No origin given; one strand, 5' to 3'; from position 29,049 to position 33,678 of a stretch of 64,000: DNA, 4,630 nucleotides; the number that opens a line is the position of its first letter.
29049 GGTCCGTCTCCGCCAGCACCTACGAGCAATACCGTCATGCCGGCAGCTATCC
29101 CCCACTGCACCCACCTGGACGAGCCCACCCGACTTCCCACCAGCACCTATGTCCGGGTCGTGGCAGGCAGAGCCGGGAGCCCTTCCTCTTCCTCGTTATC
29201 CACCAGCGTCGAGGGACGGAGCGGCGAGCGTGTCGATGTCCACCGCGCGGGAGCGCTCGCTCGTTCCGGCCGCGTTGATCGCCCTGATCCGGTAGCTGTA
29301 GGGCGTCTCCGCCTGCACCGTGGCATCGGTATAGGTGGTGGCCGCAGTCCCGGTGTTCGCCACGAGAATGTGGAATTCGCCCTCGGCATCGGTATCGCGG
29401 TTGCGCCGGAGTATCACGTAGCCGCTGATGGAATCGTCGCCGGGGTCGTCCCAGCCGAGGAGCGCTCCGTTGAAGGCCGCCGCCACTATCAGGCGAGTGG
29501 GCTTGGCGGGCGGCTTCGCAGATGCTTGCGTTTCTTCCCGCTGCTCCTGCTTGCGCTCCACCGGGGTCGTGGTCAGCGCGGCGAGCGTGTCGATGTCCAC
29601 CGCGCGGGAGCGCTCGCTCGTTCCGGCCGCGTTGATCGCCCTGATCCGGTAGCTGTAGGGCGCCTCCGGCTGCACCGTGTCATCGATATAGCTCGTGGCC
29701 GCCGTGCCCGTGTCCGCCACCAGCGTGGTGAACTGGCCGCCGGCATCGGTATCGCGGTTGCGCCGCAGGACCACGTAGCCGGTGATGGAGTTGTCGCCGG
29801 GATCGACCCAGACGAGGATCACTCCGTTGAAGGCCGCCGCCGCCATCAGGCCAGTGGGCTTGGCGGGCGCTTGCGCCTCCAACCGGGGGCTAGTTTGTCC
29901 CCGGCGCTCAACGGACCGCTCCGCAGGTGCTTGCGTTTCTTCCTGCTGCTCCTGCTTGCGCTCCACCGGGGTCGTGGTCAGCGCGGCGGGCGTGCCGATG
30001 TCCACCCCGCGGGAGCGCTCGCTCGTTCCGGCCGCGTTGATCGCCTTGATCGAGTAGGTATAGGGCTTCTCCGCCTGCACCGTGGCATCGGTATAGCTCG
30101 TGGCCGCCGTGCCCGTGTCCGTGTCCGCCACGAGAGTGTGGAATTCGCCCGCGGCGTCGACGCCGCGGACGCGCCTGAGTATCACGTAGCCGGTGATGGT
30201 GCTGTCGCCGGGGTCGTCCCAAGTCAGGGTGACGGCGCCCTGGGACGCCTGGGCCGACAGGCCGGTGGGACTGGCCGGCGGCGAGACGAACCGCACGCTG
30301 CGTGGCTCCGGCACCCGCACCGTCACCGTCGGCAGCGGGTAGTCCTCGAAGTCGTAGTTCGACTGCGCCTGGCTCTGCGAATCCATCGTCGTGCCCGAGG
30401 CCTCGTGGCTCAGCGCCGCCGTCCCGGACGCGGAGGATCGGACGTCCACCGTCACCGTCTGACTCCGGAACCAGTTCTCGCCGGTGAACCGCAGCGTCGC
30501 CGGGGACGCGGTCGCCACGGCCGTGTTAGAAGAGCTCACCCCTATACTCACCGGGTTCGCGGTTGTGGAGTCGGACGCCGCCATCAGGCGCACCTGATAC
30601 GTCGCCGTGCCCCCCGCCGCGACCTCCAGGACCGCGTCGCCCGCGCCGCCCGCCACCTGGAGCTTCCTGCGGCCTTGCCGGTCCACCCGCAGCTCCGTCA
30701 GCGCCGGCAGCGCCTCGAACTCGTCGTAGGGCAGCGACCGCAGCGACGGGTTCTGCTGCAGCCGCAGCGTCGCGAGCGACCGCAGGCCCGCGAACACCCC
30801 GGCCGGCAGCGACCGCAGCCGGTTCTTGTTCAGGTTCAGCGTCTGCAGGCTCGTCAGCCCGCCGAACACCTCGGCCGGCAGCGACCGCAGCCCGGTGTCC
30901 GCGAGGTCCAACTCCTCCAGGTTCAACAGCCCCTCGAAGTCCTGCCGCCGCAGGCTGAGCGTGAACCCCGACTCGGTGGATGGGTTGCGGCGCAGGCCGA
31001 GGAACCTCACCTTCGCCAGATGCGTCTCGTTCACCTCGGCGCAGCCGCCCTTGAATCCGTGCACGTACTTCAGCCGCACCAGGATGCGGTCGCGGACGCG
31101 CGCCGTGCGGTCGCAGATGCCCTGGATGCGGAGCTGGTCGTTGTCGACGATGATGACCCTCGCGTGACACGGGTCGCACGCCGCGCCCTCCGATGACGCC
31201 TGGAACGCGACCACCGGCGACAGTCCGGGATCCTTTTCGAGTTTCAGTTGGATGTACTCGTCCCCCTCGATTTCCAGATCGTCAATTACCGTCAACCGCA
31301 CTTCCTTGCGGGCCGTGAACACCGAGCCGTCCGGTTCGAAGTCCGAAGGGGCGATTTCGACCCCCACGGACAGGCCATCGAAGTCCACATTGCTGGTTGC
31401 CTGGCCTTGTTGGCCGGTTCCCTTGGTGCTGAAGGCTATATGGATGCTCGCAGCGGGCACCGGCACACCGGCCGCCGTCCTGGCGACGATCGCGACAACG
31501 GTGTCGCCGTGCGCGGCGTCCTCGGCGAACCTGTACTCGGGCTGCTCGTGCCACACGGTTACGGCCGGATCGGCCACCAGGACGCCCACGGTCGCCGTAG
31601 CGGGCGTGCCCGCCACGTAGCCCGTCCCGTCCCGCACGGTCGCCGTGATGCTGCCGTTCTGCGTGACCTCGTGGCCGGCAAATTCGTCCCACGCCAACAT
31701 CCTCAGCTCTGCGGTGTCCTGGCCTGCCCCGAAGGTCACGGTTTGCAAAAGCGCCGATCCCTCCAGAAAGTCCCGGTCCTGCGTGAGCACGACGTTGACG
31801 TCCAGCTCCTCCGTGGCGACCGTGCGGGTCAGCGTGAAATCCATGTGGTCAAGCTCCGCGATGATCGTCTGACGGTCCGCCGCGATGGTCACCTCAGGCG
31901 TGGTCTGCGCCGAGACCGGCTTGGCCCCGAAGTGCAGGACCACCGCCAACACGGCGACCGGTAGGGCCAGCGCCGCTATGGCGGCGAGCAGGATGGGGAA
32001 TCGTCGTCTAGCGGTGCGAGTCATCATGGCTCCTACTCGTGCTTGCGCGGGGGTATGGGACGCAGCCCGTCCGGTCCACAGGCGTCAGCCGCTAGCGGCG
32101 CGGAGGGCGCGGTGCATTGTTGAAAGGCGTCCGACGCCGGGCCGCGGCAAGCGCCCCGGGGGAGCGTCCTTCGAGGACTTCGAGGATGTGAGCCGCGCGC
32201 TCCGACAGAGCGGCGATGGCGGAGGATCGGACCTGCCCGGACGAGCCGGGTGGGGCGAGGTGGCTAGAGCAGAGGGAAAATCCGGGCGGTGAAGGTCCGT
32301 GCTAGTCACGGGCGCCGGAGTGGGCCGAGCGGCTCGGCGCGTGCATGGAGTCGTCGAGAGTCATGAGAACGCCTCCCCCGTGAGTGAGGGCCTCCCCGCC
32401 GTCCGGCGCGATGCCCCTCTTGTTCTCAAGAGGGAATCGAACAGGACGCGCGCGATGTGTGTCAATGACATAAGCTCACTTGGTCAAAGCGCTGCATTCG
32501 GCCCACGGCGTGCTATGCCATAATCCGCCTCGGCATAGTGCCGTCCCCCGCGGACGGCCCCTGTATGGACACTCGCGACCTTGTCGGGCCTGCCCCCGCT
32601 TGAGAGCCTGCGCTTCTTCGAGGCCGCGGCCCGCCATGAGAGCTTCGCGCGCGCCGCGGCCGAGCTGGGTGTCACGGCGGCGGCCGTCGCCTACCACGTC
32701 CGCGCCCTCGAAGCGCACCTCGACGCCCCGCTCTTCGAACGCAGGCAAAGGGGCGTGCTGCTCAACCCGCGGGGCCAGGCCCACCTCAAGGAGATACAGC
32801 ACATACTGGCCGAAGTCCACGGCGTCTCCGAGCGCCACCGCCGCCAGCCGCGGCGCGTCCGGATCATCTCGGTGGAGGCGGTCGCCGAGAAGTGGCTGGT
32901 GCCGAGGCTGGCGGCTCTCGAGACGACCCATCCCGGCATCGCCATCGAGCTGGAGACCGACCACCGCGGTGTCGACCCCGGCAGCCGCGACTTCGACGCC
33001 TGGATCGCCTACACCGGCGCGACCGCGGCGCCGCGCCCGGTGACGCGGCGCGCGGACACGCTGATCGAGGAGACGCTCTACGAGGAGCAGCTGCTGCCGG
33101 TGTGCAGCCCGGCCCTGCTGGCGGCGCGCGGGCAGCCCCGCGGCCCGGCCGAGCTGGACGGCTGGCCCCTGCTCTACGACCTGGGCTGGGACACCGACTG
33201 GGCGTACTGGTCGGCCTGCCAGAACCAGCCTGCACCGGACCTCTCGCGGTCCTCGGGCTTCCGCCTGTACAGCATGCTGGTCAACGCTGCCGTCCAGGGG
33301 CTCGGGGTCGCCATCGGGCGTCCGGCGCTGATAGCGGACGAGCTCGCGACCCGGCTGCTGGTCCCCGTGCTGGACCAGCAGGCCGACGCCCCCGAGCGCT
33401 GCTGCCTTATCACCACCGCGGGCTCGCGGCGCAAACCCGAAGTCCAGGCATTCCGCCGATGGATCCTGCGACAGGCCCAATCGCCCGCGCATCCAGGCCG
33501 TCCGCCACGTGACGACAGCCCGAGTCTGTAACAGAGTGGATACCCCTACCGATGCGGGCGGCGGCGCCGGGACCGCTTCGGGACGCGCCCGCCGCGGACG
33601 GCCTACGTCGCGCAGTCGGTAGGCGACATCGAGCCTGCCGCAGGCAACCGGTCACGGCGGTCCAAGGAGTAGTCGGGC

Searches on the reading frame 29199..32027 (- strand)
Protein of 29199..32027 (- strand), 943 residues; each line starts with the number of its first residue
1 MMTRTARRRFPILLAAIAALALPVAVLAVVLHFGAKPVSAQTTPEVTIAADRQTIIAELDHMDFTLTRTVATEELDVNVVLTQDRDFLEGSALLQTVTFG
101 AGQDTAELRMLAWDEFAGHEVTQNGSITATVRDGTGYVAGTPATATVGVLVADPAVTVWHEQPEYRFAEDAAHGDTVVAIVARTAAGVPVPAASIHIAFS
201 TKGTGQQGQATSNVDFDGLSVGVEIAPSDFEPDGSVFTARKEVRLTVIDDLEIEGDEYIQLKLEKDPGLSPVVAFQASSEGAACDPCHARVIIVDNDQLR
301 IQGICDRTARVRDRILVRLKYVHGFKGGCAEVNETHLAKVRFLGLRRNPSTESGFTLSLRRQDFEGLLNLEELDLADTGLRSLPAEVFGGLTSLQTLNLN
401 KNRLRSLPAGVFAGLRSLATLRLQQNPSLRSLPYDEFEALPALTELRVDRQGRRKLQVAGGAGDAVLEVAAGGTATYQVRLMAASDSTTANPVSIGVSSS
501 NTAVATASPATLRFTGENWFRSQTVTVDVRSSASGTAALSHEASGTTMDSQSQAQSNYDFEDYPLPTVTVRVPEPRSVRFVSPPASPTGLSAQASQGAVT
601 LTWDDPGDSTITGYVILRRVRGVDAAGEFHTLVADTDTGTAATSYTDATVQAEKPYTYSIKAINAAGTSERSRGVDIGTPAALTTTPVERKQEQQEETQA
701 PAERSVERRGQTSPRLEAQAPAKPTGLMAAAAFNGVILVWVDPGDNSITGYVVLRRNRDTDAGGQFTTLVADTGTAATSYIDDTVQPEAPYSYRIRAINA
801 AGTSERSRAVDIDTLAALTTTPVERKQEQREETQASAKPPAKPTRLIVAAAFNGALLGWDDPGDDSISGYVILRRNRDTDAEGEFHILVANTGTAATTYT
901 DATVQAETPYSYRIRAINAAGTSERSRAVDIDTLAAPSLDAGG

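Call 39: search_protein_families(library=pfam, proteins=[window:29199-32027:-], max_evalue=0.001)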
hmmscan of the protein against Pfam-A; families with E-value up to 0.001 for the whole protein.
window:29199-32027:- (943 aa): 5 families
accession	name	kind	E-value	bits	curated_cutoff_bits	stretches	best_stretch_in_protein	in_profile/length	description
PF00041.27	fn3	-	3.4e-24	85.3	25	3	586-674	2-80/84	Fibronectin type III domain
PF13855.12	LRR_8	-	4.1e-17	62.1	27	2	393-449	2-57/61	Leucine rich repeat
PF12799.13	LRR_4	-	7.1e-09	36.1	27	1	369-408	2-40/44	Leucine Rich repeats (2 copies)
PF23598.1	LRR_14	-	1.7e-08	34.1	40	1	362-450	41-123/353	Leucine-rich repeat region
PF25059.1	FN3_DSCAM-DSCAML_C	-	7.8e-08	33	39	0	747-814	19-81/89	DSCAM/DSCAML C-terminal Fn3-like domain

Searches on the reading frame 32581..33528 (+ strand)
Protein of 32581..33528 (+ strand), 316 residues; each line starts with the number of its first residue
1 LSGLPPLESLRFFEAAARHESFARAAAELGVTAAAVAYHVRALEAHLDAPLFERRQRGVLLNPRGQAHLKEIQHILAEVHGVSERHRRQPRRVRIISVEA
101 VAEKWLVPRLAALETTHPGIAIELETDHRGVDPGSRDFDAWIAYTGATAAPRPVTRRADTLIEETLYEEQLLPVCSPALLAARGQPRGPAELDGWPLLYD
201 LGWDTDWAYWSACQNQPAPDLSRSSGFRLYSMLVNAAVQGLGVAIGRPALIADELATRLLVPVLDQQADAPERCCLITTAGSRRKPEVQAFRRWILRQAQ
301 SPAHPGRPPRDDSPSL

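Call 39: search_protein_families(library=pfam, proteins=[window:32581-33528:+], max_evalue=0.001)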
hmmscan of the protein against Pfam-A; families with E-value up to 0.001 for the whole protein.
window:32581-33528:+ (316 aa): 2 families
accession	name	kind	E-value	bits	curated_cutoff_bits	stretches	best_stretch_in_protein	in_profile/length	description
PF03466.25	LysR_substrate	-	3.1e-24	86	28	1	89-299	4-208/209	LysR substrate binding domain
PF00126.33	HTH_1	-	2.6e-18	66.2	26.6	1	7-66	1-60/60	Bacterial regulatory helix-turn-helix protein, lysR family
